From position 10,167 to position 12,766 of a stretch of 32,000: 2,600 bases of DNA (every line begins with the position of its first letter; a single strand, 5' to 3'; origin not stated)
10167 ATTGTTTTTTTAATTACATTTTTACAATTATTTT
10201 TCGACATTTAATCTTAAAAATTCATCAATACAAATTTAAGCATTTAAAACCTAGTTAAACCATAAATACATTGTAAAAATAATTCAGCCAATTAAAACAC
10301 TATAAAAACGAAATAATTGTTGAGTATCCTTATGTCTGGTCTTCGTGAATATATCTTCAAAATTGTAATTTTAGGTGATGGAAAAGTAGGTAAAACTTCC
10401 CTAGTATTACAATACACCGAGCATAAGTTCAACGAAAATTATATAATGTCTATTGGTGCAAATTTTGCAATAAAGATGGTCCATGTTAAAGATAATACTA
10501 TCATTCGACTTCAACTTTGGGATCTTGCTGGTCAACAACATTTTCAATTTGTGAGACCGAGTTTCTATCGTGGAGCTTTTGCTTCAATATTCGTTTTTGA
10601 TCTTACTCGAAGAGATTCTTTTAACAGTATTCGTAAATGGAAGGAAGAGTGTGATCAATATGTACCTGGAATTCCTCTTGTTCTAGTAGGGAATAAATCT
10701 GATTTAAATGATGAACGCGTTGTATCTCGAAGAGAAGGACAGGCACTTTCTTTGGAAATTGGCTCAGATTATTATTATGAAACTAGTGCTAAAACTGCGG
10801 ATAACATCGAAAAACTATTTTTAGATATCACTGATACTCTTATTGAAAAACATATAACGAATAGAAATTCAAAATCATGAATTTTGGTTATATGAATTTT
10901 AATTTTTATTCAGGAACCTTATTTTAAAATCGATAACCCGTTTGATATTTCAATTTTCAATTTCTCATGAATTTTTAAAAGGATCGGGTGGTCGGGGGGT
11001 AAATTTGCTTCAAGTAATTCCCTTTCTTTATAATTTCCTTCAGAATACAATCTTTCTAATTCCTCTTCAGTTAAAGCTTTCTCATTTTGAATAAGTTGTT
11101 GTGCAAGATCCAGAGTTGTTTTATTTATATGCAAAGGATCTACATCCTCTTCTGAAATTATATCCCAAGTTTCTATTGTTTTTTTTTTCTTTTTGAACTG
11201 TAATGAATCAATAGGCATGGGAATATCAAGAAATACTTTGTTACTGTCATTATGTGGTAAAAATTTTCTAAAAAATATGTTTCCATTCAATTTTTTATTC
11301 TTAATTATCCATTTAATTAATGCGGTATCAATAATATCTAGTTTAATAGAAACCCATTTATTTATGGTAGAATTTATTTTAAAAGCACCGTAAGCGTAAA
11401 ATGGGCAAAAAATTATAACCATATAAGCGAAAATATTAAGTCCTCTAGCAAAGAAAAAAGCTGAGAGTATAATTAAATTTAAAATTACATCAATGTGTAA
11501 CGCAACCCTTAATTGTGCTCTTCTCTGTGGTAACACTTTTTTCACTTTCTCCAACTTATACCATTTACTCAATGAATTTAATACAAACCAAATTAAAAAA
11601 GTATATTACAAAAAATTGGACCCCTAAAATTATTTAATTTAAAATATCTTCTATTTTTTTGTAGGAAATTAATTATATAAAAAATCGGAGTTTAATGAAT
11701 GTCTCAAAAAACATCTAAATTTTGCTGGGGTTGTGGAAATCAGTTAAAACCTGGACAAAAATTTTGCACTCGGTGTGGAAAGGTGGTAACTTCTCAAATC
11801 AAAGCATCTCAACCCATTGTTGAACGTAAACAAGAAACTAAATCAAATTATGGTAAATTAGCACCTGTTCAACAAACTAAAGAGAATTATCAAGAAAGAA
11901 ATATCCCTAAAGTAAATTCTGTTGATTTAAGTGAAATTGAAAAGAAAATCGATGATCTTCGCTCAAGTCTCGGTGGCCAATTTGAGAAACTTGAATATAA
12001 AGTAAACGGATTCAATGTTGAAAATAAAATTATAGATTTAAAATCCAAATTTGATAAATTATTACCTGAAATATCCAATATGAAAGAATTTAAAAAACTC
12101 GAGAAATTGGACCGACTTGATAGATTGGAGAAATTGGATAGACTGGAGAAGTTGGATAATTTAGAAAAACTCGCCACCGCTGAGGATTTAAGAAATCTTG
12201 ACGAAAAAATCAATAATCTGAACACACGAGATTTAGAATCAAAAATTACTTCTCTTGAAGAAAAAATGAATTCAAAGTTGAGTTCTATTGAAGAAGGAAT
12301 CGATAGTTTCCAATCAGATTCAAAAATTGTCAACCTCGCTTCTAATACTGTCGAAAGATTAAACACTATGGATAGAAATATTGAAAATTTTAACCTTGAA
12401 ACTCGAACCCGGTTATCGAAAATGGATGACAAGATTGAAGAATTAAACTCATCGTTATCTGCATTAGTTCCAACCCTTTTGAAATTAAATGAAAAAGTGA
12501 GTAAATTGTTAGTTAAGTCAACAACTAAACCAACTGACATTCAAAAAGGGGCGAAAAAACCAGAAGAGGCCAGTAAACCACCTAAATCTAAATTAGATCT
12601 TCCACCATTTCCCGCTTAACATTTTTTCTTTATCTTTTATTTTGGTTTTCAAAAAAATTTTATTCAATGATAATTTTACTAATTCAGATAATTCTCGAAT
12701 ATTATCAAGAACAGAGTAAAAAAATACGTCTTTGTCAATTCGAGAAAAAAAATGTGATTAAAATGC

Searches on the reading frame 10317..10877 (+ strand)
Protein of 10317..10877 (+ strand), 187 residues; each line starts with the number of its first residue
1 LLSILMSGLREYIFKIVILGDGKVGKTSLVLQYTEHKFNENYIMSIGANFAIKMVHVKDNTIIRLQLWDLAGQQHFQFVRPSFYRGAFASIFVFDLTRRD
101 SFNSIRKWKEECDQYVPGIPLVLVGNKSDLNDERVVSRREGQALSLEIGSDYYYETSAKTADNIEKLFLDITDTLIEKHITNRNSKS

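Call 9: search_protein_families(library=pfam, proteins=[window:10317-10877:+], max_evalue=0.1)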
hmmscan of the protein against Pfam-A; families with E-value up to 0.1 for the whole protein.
window:10317-10877:+ (187 aa): 6 families
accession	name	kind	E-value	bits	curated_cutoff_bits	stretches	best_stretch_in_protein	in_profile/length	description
PF00071.28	Ras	-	7.6e-50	169.1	21.6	1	15-175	1-160/162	Ras family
PF08477.19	Roc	-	1.2e-30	106.6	27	1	15-129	1-119/119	Ras of Complex, Roc, domain of DAPkinase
PF00025.27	Arf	-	9e-10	38.7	22.3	1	11-134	12-131/174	ADP-ribosylation factor family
PF04670.18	Gtr1_RagA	-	3.4e-07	30.4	22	1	15-132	1-125/232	Gtr1/RagA G protein conserved region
PF01926.29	MMR_HSR1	-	0.044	14.3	21.9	1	15-127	1-113/113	50S ribosome-binding GTPase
PF09439.16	SRPRB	-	0.059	13.2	25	0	15-76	5-59/178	Signal recognition particle receptor beta subunit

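Call 10: search_protein_families(library=ncbifam, proteins=[window:10317-10877:+], max_evalue=0.1)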
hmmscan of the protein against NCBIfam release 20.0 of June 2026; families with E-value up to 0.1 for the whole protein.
window:10317-10877:+ (187 aa): 3 families
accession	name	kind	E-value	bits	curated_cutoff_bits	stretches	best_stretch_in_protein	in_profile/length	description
TIGR00231.1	small_GTP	domain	3.3e-27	95.3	42.5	1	12-168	2-159/164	GTP-binding protein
NF008955.0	PRK12297.1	equivalog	0.034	13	406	1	97-180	251-333/429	GTPase ObgE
NF000908.1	PRK00089.1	equivalog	0.051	12.8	237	0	112-178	106-170/291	GTPase Era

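Call 83: search_protein_families(library=padloc, proteins=[window:10317-10877:+], max_evalue=0.01)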
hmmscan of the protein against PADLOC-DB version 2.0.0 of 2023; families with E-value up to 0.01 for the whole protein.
window:10317-10877:+ (187 aa): 0 families

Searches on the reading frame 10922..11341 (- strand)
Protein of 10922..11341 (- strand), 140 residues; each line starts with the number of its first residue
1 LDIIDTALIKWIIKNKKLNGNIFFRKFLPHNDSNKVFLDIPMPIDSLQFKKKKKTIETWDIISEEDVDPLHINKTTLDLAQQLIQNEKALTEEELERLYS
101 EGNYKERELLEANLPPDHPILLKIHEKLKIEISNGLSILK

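Call 111: search_protein_families(library=pfam, proteins=[window:10922-11341:-], max_evalue=1)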
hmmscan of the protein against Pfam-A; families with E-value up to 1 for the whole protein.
window:10922-11341:- (140 aa): 1 family
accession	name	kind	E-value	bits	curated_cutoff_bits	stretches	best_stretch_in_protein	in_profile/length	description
PF13317.11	DUF4088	-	0.25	11.3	23.8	1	79-123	28-73/227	Protein of unknown function (DUF4088)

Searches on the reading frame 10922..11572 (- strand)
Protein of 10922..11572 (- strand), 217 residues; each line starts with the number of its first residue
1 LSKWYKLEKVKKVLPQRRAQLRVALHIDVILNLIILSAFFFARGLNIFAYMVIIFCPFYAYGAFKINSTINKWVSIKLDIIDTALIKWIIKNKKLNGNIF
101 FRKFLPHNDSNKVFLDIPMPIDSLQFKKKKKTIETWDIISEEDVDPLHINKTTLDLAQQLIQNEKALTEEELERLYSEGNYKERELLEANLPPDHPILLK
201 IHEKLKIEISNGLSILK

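Call 9: search_protein_families(library=pfam, proteins=[window:10922-11572:-], max_evalue=0.1)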
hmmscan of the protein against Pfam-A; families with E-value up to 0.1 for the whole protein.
window:10922-11572:- (217 aa): 0 families

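Call 10: search_protein_families(library=ncbifam, proteins=[window:10922-11572:-], max_evalue=0.1)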
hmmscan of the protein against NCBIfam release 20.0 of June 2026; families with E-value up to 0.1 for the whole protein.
window:10922-11572:- (217 aa): 0 families

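Call 83: search_protein_families(library=padloc, proteins=[window:10922-11572:-], max_evalue=0.01)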
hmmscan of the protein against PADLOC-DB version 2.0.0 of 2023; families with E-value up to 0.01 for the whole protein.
window:10922-11572:- (217 aa): 0 families

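Call 102: find_encoding_contigs(protein=window:10922-11572:-, flank=4000, max_places=3)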
Protein window:10922-11572:- (217 aa): no gene with exactly this product is on record in the collection.

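Call 104: find_encoding_contigs(protein=window:10922-11536:-, flank=4000, max_places=3)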
Protein window:10922-11536:- (205 aa): 1 contig read that carries it; 1 place shown.
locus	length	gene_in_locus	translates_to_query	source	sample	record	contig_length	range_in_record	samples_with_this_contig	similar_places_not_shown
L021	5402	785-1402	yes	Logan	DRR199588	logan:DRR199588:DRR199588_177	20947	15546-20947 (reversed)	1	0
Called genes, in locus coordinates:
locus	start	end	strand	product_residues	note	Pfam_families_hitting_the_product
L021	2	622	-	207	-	?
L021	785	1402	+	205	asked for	-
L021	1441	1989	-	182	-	PF00025:Arf, PF00071:Ras, PF04670:Gtr1_RagA (weak), PF08477:Roc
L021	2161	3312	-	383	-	PF00483:NTP_transferase, PF12804:NTP_transf_3, PF07959:Fucose_pyrophosphorylase (faint), PF00132:Hexapep (faint), PF25084:LbH_EIF2B, PF25087:GMPPB_C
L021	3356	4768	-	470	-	PF02878:PGM_PMM_I, PF02879:PGM_PMM_II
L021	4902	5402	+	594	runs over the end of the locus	PF03065:Glyco_hydro_57, PF09210:BE_C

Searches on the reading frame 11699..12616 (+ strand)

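Call 9: search_protein_families(library=pfam, proteins=[window:11699-12616:+], max_evalue=0.1)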
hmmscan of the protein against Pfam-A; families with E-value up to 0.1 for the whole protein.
window:11699-12616:+ (306 aa): 14 families
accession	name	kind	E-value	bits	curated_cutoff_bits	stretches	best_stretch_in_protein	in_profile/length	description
PF13240.11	Zn_Ribbon_1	-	2.7e-06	27.4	25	1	8-28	1-21/23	zinc-ribbon domain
PF13248.11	Zn_ribbon_3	-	0.00021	21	27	1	9-29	5-25/26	zinc-ribbon domain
PF12773.13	DZR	-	0.00044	20.8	27.3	1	6-27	12-45/45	Double zinc ribbon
PF04513.17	Baculo_PEP_C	-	0.00062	20.3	38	0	78-129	52-105/140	Baculovirus polyhedron envelope protein, PEP, C terminus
PF10805.13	DUF2730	-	0.0015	19.1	24.9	1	209-271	37-97/102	Protein of unknown function (DUF2730)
PF01519.22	DUF16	-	0.004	18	40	1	226-283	23-80/104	Protein of unknown function DUF16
PF20935.2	DUF6847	-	0.008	16.6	27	0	57-91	91-125/141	Family of unknown function (DUF6847)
PF17032.10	Zn_ribbon_15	-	0.019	16.2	28.9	1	3-27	49-73/73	zinc-ribbon family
PF18912.6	DZR_2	-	0.021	15.1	27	1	4-31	19-47/56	Double zinc ribbon domain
PF03382.20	DUF285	-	0.043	14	25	0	170-254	16-93/120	Mycoplasma protein of unknown function, DUF285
PF23991.1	DUF7310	-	0.06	14.3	40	0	140-192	5-62/83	Coiled-coil region of unknown function (DUF7310)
PF04102.17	SlyX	-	0.062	14.4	30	0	237-295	10-65/67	SlyX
PF14803.11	Zn_ribbon_Nudix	-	0.087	13.2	25.6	0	21-35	1-15/34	Nudix N-terminal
PF11682.14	Zn_ribbon_11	-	0.091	12.8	24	0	8-28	7-26/37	Probable zinc-ribbon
